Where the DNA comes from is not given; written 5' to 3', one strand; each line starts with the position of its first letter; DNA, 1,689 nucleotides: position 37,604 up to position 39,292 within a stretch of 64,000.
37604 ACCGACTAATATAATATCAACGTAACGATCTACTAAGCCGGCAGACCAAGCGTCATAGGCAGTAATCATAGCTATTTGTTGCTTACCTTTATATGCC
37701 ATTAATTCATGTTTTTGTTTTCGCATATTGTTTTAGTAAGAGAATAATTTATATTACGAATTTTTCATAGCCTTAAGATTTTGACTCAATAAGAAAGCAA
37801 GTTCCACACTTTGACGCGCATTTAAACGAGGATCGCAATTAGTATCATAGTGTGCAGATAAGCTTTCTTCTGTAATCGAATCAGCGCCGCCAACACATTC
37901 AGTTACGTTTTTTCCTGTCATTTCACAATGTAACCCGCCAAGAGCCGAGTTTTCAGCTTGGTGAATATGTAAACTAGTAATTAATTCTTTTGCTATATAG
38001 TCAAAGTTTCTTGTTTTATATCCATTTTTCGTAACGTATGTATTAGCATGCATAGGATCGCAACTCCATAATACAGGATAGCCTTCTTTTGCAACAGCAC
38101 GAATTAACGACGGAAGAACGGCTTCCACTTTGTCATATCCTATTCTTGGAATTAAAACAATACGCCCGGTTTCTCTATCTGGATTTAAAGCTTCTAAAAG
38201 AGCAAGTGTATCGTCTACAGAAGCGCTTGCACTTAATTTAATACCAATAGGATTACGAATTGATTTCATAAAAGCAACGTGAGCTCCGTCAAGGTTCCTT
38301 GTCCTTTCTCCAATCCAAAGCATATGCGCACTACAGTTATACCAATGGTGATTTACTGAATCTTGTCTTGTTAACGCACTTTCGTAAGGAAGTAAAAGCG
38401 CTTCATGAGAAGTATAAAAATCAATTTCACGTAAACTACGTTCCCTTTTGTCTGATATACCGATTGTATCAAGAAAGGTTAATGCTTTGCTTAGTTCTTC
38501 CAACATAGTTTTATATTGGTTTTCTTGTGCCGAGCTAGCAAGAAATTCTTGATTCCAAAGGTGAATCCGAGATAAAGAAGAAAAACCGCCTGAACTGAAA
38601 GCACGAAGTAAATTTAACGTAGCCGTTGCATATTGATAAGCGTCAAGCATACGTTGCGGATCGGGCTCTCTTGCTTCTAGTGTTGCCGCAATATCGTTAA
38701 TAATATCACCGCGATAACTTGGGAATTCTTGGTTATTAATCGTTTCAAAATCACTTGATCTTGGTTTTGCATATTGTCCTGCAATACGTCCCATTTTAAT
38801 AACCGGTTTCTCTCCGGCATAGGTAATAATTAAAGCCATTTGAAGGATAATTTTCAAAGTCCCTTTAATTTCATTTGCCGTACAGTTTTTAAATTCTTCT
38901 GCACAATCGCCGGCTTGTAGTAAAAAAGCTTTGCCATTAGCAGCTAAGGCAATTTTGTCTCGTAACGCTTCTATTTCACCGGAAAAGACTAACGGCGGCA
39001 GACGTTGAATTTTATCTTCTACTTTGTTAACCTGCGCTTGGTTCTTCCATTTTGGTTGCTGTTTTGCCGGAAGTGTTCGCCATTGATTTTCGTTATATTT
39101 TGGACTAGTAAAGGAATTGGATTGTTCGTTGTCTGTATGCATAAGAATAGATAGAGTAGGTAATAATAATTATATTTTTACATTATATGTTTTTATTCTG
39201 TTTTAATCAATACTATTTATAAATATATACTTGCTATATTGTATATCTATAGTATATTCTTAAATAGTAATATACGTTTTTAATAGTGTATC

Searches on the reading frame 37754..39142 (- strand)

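Call 19: search_protein_families(library=ncbifam, proteins=[window:37754-39142:-], max_evalue=1e-10)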
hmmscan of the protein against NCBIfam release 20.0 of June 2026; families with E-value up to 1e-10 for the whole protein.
window:37754-39142:- (462 aa): 1 family
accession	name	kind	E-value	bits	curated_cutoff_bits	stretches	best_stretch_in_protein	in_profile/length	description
TIGR01358.1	DAHP_synth_II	equivalog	1.1e-187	624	614.7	1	18-458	3-441/443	class II 3-deoxy-7-phosphoheptulonate synthase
